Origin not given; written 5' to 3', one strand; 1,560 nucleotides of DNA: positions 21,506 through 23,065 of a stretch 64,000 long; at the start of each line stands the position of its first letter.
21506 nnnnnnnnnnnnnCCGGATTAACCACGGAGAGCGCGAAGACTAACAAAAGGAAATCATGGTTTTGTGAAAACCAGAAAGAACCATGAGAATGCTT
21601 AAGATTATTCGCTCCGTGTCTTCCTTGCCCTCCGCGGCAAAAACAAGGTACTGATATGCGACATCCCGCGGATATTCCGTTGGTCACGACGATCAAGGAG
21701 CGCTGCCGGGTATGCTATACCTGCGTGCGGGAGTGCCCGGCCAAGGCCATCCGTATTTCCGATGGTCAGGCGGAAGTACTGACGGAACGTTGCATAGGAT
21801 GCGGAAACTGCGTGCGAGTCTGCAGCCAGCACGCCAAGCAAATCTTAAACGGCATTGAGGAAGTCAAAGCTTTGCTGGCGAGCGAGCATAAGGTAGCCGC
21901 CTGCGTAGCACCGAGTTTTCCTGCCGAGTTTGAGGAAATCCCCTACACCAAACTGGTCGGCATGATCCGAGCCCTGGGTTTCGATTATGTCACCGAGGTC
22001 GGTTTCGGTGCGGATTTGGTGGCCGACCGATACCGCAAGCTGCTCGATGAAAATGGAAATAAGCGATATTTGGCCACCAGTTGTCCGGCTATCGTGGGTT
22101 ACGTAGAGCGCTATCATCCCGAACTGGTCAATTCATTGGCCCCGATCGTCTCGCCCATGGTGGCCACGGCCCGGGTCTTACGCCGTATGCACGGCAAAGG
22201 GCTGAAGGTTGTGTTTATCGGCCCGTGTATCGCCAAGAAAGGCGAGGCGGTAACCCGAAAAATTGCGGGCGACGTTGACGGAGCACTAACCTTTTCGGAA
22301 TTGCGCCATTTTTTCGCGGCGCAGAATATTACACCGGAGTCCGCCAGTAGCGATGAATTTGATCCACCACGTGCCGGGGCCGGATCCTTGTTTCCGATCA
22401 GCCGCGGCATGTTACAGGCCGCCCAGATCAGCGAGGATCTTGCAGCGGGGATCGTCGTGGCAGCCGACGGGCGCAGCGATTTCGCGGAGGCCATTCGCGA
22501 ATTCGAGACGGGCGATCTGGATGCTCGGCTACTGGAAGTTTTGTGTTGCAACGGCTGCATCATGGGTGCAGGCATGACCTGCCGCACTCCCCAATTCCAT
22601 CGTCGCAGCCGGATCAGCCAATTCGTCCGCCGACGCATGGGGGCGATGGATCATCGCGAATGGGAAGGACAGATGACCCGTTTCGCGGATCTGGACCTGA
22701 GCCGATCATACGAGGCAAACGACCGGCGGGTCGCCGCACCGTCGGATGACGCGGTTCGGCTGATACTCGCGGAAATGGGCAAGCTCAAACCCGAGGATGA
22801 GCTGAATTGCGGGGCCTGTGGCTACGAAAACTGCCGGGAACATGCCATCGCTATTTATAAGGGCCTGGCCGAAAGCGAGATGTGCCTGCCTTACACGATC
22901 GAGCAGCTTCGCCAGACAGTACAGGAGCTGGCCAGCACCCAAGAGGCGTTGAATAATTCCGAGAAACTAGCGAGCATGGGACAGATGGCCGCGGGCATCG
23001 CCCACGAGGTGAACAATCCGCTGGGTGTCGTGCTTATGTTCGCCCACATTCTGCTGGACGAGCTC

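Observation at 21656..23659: Hydrogenase H-domain fused directly to a histidine kinase: candidate one-protein H2 sensor-transmitter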

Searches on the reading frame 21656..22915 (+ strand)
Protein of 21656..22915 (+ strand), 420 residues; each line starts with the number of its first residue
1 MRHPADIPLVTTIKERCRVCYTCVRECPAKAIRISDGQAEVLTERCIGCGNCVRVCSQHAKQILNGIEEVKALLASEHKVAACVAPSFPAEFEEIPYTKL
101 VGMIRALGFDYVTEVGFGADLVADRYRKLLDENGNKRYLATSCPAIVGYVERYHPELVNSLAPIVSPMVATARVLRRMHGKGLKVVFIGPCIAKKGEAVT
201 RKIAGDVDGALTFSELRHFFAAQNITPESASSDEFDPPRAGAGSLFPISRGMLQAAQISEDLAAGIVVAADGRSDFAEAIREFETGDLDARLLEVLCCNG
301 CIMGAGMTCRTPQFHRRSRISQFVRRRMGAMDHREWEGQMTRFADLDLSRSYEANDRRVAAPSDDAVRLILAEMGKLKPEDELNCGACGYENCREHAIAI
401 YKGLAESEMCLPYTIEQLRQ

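Call 6: search_solved_structures(query=window:21656-22915:+, show_alignments=5, max_evalue=0.001)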
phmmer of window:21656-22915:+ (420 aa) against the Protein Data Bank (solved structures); distinct sequences matched with E-value up to 0.001: 52.
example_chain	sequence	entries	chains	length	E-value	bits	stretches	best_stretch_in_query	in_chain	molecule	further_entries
8a6t_A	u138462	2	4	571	3e-23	85.8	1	38-257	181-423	Electron bifurcating hydrogenase subunit HydA1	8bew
7p5h_A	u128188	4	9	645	7.4e-23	84.5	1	42-239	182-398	Fe-hydrogenase, subunit alpha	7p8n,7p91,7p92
7qv7_D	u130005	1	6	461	3.1e-20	75.9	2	76-256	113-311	Hydrogen dependent carbon dioxide reductase subunit HydA2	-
6gm4_A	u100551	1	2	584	4.8e-18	68.7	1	45-259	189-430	Iron hydrogenase 1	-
6glz_A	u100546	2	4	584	5.7e-18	68.4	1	45-259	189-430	Iron hydrogenase 1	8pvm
6gly_A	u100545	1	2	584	6.1e-18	68.4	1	45-259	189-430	Iron hydrogenase 1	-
7qhf_A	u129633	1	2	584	6.9e-18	68.2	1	45-259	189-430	Iron hydrogenase 1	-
6gm0_A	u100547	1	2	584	6.9e-18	68.2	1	45-259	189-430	Iron hydrogenase 1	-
6gm8_A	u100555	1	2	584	8.9e-18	67.8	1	45-259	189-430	Iron hydrogenase 1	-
6yf4_A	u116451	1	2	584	9.6e-18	67.7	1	45-259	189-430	Iron hydrogenase 1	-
1c4a_A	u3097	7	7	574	9.8e-18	67.7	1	45-259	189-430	PROTEIN (FE-ONLY HYDROGENASE) | PROTEIN (PERIPLASMIC HYDROGENASE 1) | Iron hydrogenase 1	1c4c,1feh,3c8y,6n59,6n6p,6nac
4xdd_A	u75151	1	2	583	1e-17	67.6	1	45-259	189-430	Iron hydrogenase 1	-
6gm3_A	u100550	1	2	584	1e-17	67.6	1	45-259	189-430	Iron hydrogenase 1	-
4xdc_A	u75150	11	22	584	1e-17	67.6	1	45-259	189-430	Iron hydrogenase 1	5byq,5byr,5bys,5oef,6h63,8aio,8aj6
8cjy_A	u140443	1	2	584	1.3e-17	67.2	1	45-259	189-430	Iron hydrogenase 1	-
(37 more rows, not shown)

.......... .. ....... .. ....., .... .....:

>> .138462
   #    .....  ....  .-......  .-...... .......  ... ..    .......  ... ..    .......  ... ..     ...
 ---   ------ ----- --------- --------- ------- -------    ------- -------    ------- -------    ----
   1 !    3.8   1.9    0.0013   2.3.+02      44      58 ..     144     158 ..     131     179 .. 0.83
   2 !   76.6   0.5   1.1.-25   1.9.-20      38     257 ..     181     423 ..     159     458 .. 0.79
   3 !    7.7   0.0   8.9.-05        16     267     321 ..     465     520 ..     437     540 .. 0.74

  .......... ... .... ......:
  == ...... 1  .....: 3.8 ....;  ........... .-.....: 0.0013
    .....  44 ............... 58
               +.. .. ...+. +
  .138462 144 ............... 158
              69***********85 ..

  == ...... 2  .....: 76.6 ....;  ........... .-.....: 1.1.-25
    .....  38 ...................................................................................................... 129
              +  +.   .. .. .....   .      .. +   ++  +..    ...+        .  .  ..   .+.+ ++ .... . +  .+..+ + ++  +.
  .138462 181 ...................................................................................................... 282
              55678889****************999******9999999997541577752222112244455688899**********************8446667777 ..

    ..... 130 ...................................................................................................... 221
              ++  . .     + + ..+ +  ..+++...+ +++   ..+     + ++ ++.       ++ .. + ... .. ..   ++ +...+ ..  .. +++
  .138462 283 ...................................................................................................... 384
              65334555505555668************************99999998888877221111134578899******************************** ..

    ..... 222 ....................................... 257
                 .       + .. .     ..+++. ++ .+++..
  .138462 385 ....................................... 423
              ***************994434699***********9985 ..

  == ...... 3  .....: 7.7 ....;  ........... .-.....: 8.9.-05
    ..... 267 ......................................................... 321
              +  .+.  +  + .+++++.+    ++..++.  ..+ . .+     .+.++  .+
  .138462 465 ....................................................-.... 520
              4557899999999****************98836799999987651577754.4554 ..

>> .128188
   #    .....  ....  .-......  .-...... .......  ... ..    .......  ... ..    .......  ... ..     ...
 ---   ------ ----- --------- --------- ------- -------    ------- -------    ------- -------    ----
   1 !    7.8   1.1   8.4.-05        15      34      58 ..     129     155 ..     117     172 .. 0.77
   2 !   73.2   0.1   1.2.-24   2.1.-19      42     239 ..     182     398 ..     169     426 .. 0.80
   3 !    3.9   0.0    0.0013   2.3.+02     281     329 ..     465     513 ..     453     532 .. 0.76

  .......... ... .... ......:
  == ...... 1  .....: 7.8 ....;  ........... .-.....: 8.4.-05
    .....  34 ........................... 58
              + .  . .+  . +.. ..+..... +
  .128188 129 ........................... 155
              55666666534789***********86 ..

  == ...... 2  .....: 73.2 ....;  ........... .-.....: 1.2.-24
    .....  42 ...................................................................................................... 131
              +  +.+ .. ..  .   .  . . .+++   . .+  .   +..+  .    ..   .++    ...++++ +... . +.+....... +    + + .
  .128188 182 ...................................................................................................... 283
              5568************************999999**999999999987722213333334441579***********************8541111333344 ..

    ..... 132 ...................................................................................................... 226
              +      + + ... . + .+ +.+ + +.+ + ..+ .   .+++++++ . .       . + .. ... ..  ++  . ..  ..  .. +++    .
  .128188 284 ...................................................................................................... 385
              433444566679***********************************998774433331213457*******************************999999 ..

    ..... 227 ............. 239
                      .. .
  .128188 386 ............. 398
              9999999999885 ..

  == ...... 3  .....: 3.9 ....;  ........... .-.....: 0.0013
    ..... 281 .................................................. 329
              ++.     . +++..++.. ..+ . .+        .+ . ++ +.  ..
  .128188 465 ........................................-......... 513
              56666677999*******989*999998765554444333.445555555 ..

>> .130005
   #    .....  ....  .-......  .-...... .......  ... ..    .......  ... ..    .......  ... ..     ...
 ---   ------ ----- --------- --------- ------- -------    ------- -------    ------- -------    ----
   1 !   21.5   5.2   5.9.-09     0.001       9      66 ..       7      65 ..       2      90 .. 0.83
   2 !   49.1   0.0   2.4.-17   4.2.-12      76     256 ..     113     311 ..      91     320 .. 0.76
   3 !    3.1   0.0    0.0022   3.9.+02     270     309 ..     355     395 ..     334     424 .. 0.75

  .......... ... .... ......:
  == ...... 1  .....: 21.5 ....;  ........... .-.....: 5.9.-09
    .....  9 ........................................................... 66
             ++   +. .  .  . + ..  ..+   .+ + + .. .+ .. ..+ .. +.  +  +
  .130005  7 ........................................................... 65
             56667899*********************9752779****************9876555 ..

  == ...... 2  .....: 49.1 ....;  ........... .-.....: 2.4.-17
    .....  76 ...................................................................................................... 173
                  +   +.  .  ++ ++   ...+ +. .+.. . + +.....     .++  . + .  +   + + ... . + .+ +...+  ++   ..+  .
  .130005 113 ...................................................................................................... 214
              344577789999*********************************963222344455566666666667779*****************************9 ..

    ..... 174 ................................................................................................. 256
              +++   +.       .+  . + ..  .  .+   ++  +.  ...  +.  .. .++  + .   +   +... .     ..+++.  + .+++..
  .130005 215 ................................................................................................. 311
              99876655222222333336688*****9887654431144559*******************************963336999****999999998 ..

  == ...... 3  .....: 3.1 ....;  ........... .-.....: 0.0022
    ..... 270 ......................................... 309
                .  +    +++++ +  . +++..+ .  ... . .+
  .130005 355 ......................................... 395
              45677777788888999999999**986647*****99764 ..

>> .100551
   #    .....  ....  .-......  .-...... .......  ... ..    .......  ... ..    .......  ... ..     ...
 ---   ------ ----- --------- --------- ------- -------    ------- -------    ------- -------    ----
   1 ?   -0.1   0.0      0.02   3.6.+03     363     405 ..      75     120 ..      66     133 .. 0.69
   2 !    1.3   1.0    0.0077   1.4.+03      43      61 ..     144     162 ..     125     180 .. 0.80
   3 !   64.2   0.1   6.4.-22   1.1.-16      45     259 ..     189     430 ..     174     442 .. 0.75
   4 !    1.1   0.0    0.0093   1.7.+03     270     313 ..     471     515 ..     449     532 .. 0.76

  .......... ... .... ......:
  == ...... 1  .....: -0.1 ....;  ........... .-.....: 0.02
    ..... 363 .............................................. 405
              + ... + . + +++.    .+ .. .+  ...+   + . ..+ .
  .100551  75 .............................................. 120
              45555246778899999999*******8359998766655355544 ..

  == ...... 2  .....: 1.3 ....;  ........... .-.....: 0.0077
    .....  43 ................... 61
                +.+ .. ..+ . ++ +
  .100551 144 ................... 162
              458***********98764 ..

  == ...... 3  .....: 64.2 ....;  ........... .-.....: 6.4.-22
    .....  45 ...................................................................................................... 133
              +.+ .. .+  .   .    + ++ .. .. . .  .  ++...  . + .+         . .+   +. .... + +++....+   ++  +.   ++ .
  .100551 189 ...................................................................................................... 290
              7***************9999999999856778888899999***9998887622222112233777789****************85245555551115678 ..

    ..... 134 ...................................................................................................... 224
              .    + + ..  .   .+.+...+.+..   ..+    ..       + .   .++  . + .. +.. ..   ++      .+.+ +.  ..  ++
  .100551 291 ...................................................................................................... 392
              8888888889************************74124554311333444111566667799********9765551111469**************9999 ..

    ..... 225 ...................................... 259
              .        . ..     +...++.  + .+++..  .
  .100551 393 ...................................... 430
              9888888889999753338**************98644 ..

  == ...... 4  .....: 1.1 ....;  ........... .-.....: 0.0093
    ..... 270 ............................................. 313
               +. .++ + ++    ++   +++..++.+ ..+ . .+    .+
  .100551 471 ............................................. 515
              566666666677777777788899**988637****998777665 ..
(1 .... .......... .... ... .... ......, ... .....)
